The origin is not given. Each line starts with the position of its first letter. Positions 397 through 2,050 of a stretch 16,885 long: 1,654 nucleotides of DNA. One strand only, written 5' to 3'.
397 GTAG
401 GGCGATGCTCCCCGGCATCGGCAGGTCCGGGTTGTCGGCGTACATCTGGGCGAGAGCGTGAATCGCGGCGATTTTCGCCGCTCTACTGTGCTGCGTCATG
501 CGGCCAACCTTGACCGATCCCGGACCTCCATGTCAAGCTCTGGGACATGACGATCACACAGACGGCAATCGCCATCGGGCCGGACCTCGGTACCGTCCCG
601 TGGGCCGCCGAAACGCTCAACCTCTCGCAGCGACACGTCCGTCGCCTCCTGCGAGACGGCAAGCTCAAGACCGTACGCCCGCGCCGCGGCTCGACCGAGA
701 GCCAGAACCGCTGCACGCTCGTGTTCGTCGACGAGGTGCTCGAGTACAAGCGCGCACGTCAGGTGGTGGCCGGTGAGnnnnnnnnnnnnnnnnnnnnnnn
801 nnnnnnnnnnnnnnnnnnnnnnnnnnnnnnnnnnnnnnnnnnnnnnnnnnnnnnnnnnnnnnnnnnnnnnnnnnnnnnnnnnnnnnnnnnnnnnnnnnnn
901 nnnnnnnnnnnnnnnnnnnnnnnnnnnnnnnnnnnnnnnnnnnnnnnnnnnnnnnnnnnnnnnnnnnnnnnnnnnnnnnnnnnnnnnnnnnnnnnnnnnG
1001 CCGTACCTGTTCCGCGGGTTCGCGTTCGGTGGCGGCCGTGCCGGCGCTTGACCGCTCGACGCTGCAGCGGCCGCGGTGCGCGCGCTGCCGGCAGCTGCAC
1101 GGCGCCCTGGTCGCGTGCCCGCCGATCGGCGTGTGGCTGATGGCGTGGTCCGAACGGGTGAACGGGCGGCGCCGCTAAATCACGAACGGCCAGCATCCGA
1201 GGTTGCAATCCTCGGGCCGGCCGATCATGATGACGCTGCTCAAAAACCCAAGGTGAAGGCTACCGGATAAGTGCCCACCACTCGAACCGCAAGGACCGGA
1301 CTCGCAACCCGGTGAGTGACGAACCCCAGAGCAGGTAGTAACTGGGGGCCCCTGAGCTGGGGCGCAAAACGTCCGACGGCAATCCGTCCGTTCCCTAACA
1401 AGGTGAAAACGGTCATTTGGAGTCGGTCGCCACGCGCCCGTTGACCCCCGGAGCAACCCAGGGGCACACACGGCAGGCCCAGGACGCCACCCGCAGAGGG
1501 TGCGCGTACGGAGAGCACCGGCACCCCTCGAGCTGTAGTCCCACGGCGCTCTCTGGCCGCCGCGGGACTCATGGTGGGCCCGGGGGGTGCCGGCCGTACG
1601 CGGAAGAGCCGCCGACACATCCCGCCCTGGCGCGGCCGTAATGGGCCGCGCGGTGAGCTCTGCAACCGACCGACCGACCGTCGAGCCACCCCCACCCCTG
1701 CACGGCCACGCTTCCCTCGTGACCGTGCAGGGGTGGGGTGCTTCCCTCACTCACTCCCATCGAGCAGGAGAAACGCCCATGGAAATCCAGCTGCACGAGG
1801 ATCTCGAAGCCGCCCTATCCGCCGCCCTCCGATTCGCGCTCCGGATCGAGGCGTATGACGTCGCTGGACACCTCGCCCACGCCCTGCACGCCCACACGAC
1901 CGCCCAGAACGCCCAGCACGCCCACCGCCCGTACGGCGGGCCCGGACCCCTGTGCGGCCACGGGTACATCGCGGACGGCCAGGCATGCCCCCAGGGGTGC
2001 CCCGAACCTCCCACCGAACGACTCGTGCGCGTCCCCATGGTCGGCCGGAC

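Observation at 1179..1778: About 600 nt of ORF-poor, hairpin-dense DNA in a genome with almost no other spacer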

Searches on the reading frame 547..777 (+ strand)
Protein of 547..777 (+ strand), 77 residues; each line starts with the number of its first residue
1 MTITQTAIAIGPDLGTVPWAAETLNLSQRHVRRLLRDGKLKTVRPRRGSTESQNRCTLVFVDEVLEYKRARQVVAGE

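Call 12: search_protein_families(library=pfam, proteins=[window:547-777:+], max_evalue=0.01)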
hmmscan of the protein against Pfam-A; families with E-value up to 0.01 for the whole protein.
window:547-777:+ (77 aa): 3 families
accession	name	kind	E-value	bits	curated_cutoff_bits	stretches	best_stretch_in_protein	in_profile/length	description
PF12728.13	HTH_17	-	7.2e-06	26.6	27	1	17-71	4-50/51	Helix-turn-helix domain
PF21531.3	Rv2175c_wHTH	-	0.00063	20.1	27.1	1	16-44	17-45/57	DNA-binding protein Rv2175c, wHTH domain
PF20132.4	DUF6522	-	0.00093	19.3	25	1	20-63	18-60/88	Family of unknown function (DUF6522)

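Call 42: search_protein_families(library=phrogs, proteins=[window:547-777:+], max_evalue=0.01)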
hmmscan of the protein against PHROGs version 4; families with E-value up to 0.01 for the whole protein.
window:547-777:+ (77 aa): 3 families
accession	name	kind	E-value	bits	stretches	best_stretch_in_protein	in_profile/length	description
phrog_6401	-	DNA, RNA and nucleotide metabolism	0.0018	19.1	1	11-45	6-40/64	DNA binding protein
phrog_66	-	integration and excision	0.0039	17.9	1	11-74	90-146/412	excisionase and transcriptional regulator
phrog_2907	-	integration and excision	0.0056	18.1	1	20-47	12-39/117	excisionase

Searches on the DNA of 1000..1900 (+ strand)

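Call 8: search_rna_families(source=window, start=1000, end=1900, threshold=evalue, max_evalue=10)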
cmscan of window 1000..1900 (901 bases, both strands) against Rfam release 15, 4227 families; matches with E-value up to 10: 14.
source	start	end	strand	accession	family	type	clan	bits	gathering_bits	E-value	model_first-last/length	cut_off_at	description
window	1515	1596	-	RF03294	mir-H3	Gene; miRNA;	-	32.8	70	0.0078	1-81/81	no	mir-H3 microRNA precursor family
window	1687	1741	-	RF03635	mir-2066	Gene; miRNA;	-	31.4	100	0.00045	1-72/72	no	mir-2066 microRNA precursor family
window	1689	1739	-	RF03872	MIR6426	Gene; miRNA;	-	27.8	96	0.0039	1-84/84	no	MIR6426 microRNA precursor family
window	1691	1737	+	RF03837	mir-3138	Gene; miRNA;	-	27.4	90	0.047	1-82/82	no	mir-3138 microRNA precursor family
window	1683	1743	-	RF04123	mir-3127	Gene; miRNA;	-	25.4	82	0.08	1-87/87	no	mir-3127 microRNA precursor family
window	1504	1592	+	RF02835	Bcj11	Gene; sRNA;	-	24.7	49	0.075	1-122/122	no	Burkholderia RNA 11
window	1683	1743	-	RF04040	mir-4866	Gene; miRNA;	-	24.1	100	0.029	1-82/82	no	mir-4866 microRNA precursor family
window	1683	1742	+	RF03685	MIR9677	Gene; miRNA;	-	21.2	90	0.35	1-87/87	no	MIR9677 microRNA precursor family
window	1503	1564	-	RF03930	mir-1909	Gene; miRNA;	-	17.6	80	1.4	1-72/72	no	mir-1909 microRNA precursor family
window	1690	1738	+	RF04159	MIR1437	Gene; miRNA;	-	17.5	168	3.4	1-192/192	no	MIR1437 microRNA precursor family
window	1688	1797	-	RF01757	sbcD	Gene; sRNA;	-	17.2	40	0.78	1-155/155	no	sbcD RNA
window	1202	1239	-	RF01322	CRISPR-DR9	Gene; CRISPR;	-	15.1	45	4.1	1-37/37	no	CRISPR RNA direct repeat element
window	1626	1740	+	RF01757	sbcD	Gene; sRNA;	-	13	40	7.2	1-155/155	no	sbcD RNA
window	1192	1207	-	RF04333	Plastid-ycf3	Intron;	-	11.9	55.2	9.5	29-44/47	no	Plastid-ycf3 group II-D1 intron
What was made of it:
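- On Any Rfam 15 family (including GOLLD, ROOL, OLE, HEARO, raiA, RNase P, tmRNA, 6S, group I/II introns, T-box, riboswitches): At E <= 10, the region gave only generic hairpin (miRNA-type) hits far below threshold (call 8).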

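Call 14: search_dna_similar(query=window:1100-1900:+, collection=phages, mode=distant, max_evalue=0.01)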
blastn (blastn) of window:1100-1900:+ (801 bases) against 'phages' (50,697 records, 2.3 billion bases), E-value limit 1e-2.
No match.

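Call 39: search_dna_similar(query=window:1400-1740:+, collection=phages, mode=distant, max_evalue=10, max_rows=15)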
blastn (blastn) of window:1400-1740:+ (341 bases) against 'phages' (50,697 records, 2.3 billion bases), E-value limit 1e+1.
Records with a match: 4; places in all: 4; records where one place covers at least 80% of the query: 0.
Best place of each record, by identity: 90-95% 1; 80-90% 1; 60-80% 2.
By first word of the organism name: Mycobacterium 2; Gordonia 1; Bacteriophage 1.
By host as written in the record: Mycobacterium smegmatis mc2 155 2; Gordonia terrae 3612 1; - 1.
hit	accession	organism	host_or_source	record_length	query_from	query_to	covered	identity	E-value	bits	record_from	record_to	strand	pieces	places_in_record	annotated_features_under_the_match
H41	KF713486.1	Mycobacterium phage Validus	Mycobacterium smegmatis mc2 155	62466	280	326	14%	78.7%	1e+0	39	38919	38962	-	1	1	56: hypothetical protein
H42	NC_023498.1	Mycobacterium phage Validus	Mycobacterium smegmatis mc2 155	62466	280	326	14%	78.7%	1e+0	39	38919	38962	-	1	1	56: hypothetical protein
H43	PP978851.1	Gordonia phage TinyDot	Gordonia terrae 3612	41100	170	212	13%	81.8%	4e+0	37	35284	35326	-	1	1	57: DNA primase/polymerase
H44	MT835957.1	Bacteriophage sp.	human fecal samples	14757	154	180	8%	92.6%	3e-1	41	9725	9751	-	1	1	record has no annotation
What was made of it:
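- No cultured phage carries it (calls 14, 39).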

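Call 45: search_dna_similar(query=window:1230-1760:+, collection=plasmids, mode=distant, max_evalue=1, max_rows=25)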
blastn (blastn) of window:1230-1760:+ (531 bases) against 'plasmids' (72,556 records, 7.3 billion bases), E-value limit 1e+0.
Records with a match: 4; places in all: 4; records where one place covers at least 80% of the query: 0.
Best place of each record, by identity: 90-95% 1; 80-90% 1; 60-80% 2.
By first word of the organism name: Streptomyces 3; Arthrobacter 1.
By predicted mobility (MOB-suite, as given by PLSDB): non-mobilizable 3; conjugative 1.
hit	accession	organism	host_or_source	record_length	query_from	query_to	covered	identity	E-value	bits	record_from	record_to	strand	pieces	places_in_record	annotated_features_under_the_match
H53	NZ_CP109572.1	Streptomyces anthocyanicus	-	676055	242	301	11%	79.0%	5e-1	44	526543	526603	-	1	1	none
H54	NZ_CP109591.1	Streptomyces sp. NBC_01361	-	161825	357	410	10%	77.8%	1e-1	45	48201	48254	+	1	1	hypothetical protein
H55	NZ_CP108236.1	Streptomyces sp. NBC_00080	-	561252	232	266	7%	88.6%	5e-1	43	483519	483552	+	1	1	nuclear transport factor 2 family protein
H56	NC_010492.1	Arthrobacter sp. Chr15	-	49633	324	355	6%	90.6%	1e-1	46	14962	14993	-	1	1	hypothetical protein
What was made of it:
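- Tried and rejected: BLAST against PLSDB with the window RNA found only chance hits (call 45).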

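Call 107: build_rna_model(alignment_id=A7)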
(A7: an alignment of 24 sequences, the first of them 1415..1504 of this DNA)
Model R1 built from alignment A7 (24 sequences, 95 columns); structure: RNAalifold consensus.
model positions 90; base pairs 14; branch points 2; effective number of sequences 2.14; information 0.634 bits per position. Calibrated on 0.2 Mb of random sequence (short: E-values are rough).
structure used (alignment columns):
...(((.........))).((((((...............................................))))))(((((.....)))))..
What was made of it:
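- Tried and rejected: A 90-position model was used instead (call 107).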

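Call 108: search_with_rna_model(model_id=R1, sources=[window, L059, L033, L014, L016, L017, L020, L021, L046, L050, L032, L001, L005, L008, L009, L010, L011, L012, L013, L015, L018, L019, L061, L060, L062, L006, L039, L049, L034, L035], max_evalue=1, show_alignments=3)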
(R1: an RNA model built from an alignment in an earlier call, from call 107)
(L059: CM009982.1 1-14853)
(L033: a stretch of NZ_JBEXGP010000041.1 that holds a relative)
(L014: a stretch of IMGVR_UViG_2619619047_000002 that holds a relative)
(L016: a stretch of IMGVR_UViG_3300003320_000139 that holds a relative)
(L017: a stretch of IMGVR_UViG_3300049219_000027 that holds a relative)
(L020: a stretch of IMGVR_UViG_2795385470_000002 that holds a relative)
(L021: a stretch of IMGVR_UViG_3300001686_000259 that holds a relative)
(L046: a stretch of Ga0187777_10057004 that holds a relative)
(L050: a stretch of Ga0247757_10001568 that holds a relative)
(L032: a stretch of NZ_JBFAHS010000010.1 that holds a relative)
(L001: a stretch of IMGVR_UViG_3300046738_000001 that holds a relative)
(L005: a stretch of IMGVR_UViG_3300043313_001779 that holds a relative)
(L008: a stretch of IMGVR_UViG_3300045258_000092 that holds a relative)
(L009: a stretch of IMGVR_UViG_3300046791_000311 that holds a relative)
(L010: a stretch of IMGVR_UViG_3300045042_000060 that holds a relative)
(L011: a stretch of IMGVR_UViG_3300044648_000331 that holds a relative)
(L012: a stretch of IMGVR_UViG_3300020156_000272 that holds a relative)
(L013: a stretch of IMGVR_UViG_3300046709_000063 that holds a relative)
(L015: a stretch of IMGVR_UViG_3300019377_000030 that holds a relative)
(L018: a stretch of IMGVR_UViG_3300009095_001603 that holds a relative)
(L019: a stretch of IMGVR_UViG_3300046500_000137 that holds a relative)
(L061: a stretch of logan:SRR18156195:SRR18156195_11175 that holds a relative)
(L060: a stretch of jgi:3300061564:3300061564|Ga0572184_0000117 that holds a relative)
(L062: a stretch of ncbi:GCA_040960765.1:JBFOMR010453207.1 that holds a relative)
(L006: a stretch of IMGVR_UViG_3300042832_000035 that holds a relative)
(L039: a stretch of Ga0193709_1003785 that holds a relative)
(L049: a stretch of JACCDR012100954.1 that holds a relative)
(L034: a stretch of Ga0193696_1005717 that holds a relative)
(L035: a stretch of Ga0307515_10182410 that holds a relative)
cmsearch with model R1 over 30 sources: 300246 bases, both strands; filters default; matches with E-value up to 1: 14.
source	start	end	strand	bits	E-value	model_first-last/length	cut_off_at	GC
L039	1691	1780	+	101.1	1.1e-19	1-90/90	no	0.66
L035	1514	1603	+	95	2.2e-18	1-90/90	no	0.74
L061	9671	9760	+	94.8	2.5e-18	1-90/90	no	0.7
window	1415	1504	+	93.9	3.9e-18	1-90/90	no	0.72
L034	1303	1394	-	93.5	5e-18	1-90/90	no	0.68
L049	10639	10730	+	88.7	5.3e-17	1-90/90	no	0.73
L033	1815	1904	+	67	2.9e-12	1-90/90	no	0.72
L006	4915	4979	-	56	7.1e-10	1-90/90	no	0.66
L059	11894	11985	+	40.9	1.4e-06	1-90/90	no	0.73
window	14270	14358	-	18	0.13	1-90/90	no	0.7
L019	9024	9098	-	15.4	0.49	1-90/90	no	0.57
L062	410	464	-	14.9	0.63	1-90/90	no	0.71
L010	10599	10672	+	14.5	0.78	1-90/90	no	0.73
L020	14258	14330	-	14.2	0.88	1-90/90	no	0.68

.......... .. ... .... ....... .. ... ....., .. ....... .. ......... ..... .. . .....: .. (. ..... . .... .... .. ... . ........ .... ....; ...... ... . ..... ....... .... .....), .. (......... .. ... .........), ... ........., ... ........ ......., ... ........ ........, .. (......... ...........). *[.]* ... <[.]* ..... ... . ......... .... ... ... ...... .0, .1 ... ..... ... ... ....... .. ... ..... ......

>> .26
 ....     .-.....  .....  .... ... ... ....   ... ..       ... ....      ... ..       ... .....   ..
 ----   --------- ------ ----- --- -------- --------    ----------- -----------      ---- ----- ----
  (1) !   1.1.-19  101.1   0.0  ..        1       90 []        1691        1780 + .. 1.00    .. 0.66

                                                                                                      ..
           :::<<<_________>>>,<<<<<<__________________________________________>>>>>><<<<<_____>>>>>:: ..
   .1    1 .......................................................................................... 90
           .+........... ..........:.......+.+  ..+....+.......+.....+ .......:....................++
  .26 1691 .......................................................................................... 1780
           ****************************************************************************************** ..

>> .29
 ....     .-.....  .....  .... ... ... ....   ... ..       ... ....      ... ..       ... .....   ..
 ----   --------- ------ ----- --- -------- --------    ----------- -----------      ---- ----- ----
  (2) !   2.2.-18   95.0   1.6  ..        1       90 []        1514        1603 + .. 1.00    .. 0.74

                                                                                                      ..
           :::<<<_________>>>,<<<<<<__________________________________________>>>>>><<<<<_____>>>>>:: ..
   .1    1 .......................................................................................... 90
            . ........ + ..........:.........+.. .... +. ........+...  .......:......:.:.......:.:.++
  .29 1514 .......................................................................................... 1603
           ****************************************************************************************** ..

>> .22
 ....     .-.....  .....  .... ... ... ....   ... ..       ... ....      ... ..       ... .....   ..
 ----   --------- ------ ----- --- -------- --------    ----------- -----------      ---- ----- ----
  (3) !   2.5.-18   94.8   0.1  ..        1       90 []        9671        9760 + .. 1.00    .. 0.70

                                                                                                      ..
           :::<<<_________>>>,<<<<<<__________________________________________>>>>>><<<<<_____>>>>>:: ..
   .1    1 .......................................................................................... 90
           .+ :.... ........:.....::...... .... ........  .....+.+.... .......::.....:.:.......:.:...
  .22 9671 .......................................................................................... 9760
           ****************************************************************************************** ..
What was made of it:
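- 1415..1740 (+): Pseudoknotted core domain.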

- Closing helix 1422-1431/1606-1616.
- 1434-1439/1482-1487, enclosing 1440-1471.
- 1488-1492/1498-1502, with an invariant GCAGA loop.
- 1503-1511/1594-1602 plus 1518-1525/1586-1593, carrying a variable tip.
- GUAAU-loop hairpin 1630-1651.
- Terminal hairpin 1687-1707/1721-1740. CM R1, built on 1415-1504, finds the plasmid copies (call 108).
